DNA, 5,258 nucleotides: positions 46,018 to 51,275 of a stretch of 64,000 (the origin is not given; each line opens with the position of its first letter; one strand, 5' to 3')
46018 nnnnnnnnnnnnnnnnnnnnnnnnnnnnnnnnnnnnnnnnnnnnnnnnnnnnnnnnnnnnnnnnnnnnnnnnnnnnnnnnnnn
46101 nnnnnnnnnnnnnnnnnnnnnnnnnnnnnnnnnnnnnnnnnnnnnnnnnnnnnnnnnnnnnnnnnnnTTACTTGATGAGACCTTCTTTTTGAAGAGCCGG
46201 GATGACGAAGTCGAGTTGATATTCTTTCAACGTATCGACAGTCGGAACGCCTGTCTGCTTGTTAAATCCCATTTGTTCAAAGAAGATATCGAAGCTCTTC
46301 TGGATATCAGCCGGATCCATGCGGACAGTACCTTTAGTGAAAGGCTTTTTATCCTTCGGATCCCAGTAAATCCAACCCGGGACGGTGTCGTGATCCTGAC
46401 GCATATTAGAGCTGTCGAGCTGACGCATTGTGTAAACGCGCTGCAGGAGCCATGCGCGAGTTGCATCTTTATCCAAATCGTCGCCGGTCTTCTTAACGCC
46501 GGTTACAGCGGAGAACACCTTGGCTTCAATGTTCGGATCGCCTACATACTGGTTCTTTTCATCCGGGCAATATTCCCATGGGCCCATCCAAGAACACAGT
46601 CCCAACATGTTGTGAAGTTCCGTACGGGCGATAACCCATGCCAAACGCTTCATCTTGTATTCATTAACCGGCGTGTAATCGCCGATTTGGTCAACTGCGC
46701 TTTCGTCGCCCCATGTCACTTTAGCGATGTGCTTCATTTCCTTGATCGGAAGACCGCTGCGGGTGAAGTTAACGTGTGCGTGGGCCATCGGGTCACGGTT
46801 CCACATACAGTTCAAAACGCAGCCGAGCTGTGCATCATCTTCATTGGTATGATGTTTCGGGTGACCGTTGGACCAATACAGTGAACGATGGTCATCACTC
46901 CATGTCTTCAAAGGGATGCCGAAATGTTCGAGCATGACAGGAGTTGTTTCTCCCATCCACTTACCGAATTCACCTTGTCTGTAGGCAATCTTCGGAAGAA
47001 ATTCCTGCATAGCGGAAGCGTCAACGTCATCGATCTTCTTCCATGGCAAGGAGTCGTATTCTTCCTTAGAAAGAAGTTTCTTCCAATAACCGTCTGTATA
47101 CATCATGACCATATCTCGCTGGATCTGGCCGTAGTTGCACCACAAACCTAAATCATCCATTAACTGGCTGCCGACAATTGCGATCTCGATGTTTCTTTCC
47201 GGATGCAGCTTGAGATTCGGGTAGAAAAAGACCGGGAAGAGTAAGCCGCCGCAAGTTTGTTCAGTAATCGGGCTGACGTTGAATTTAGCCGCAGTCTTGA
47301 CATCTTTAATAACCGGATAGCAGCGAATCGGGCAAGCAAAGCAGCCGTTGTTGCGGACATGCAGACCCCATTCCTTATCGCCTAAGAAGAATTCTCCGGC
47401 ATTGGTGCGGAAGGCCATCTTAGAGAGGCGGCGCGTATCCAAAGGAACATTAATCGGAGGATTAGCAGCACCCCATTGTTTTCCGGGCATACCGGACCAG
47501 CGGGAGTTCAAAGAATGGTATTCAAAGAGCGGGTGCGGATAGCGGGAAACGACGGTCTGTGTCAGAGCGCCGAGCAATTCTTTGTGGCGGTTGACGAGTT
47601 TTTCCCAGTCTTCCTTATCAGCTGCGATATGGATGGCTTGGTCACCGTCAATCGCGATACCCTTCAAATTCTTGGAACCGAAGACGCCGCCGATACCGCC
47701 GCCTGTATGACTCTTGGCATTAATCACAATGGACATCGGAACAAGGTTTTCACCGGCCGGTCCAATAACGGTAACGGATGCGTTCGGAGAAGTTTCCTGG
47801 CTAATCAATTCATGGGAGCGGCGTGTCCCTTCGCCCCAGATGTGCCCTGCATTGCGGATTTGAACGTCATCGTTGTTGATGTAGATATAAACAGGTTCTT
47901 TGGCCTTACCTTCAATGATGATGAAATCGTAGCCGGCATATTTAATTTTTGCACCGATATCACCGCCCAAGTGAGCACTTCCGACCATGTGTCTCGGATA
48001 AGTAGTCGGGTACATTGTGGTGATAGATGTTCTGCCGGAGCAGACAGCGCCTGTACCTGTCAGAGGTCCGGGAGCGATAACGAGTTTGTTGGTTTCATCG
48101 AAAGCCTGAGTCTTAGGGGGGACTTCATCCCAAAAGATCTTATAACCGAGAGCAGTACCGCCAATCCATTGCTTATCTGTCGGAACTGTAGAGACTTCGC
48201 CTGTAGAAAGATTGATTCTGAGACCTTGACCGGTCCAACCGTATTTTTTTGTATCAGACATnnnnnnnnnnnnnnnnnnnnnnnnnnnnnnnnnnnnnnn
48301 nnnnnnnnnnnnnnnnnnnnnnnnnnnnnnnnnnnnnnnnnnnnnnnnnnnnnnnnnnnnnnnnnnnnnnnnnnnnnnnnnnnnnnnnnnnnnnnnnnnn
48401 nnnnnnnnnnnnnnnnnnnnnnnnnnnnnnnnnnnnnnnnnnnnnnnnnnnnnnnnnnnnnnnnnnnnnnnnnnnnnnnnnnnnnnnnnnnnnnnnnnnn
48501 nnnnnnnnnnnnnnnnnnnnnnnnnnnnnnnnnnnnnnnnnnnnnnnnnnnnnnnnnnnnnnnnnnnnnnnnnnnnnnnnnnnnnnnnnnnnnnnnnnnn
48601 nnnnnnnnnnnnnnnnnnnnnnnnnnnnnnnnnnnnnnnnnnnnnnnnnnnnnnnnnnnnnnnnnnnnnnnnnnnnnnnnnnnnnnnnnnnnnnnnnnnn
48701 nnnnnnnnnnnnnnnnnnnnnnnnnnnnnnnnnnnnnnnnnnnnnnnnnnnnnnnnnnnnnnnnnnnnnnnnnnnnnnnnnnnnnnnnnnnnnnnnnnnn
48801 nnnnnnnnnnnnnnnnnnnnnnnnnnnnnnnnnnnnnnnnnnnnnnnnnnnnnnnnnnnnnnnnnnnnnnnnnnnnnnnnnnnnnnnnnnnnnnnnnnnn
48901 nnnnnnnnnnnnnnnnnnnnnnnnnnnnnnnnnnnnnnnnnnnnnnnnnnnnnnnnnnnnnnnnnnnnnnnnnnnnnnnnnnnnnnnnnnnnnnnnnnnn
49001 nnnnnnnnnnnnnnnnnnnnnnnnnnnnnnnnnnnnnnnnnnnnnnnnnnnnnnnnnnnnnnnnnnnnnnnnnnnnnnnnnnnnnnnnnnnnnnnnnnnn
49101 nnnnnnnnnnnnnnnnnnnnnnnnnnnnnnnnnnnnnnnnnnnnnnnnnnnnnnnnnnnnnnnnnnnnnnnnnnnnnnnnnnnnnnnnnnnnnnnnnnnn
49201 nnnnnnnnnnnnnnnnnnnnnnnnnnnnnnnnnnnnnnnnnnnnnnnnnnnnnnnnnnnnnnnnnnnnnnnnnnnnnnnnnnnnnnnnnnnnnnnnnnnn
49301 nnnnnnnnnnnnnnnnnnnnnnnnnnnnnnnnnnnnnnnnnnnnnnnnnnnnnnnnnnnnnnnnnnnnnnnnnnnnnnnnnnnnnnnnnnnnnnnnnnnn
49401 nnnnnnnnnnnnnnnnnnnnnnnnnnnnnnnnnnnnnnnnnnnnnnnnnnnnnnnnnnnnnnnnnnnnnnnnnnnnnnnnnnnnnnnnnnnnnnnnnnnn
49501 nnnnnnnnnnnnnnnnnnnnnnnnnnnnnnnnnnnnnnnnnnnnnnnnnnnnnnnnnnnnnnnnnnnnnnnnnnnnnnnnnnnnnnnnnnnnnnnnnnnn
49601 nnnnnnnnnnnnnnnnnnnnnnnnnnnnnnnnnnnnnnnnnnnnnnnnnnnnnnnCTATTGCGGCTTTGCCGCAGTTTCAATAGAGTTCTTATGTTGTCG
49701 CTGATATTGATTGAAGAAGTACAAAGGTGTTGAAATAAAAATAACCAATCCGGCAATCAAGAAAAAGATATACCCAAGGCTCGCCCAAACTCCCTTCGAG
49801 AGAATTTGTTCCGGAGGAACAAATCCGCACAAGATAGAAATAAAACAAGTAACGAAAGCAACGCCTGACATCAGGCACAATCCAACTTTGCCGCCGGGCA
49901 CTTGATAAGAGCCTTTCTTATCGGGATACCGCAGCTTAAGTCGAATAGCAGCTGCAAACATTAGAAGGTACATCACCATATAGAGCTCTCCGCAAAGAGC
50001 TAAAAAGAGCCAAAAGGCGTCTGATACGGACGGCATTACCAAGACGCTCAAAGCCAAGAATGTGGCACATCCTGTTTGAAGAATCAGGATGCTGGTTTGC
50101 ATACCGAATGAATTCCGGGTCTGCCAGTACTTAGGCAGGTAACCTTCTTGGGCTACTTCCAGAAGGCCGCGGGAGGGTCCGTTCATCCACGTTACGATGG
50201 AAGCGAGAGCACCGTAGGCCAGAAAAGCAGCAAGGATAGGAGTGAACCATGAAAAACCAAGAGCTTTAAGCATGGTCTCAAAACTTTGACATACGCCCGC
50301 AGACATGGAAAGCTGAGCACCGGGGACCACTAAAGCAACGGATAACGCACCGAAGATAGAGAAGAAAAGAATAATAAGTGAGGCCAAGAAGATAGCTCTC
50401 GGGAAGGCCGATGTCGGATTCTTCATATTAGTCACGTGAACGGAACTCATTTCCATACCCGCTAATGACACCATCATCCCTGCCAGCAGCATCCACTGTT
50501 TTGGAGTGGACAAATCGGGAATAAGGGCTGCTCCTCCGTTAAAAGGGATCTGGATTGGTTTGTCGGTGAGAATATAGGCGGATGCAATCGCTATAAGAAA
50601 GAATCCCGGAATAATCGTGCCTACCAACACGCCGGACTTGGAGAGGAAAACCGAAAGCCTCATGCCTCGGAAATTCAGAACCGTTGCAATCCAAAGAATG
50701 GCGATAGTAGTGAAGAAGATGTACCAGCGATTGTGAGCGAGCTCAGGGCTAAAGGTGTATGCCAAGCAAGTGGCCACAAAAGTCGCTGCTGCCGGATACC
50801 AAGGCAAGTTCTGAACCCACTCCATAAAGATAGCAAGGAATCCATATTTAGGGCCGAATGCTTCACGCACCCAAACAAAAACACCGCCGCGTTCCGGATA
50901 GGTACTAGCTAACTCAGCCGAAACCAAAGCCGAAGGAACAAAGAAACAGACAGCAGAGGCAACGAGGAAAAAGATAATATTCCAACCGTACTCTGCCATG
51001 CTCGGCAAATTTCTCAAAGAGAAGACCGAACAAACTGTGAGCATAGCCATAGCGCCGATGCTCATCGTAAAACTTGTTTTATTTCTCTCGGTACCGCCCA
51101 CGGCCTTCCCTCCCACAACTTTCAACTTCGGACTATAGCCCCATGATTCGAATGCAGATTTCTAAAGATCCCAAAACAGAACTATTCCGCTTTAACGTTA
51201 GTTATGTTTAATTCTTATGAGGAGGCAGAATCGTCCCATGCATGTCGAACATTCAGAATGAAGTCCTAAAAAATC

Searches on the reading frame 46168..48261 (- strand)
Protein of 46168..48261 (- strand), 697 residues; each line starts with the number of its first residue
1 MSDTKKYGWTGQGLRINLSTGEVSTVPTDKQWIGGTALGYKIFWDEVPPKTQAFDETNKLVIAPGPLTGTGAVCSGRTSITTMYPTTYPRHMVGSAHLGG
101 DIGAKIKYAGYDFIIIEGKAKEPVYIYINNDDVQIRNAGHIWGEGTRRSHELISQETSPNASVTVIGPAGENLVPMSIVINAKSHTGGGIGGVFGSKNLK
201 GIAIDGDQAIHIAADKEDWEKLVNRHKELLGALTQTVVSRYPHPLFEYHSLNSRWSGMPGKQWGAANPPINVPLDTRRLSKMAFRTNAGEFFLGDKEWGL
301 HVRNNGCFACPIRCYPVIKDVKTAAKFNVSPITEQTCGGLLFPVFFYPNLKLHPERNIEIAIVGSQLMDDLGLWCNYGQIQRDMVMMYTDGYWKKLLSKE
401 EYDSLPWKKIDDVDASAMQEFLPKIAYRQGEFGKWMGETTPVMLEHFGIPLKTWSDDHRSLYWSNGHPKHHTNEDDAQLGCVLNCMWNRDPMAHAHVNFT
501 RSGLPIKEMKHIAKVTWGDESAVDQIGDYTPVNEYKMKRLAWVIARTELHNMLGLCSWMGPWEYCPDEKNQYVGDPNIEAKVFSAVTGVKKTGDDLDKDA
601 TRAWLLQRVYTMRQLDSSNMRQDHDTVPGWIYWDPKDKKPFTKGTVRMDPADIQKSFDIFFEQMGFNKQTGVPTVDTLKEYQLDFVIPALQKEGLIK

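Call 76: search_protein_families(library=pfam, proteins=[window:46168-48261:-], max_evalue=0.00001)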
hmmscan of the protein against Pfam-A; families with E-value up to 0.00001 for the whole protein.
window:46168-48261:- (697 aa): 2 families
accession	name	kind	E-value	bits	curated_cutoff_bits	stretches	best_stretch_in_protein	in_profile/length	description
PF02730.20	AFOR_N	-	5.4e-61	206.3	29.8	1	13-206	3-198/199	Aldehyde ferredoxin oxidoreductase, N-terminal domain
PF01314.23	AFOR_C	-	2.9e-36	125.9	27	1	300-683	63-385/385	Aldehyde ferredoxin oxidoreductase, domains 2 & 3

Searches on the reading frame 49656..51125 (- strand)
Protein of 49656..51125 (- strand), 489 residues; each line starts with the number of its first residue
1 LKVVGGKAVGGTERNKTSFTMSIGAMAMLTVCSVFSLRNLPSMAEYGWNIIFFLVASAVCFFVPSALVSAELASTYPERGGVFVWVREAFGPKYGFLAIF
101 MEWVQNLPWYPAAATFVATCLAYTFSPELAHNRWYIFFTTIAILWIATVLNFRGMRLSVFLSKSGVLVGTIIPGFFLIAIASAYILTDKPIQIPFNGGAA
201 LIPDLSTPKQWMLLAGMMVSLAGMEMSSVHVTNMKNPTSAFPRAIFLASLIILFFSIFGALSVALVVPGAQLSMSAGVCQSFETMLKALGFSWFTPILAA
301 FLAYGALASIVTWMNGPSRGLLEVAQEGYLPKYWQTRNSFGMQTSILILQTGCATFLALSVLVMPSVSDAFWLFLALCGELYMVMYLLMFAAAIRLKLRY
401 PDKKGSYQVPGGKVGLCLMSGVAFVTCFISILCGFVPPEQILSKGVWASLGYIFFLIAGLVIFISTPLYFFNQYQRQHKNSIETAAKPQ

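Call 76: search_protein_families(library=pfam, proteins=[window:49656-51125:-], max_evalue=0.00001)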
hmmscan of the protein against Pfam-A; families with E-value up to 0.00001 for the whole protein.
window:49656-51125:- (489 aa): 2 families
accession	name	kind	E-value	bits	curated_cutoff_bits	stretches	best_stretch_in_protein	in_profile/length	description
PF13520.12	AA_permease_2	-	2.4e-57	195.2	27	1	27-453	7-420/427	Amino acid permease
PF00324.27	AA_permease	-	4.5e-18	65.6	24.6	1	40-464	20-451/470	Amino acid permease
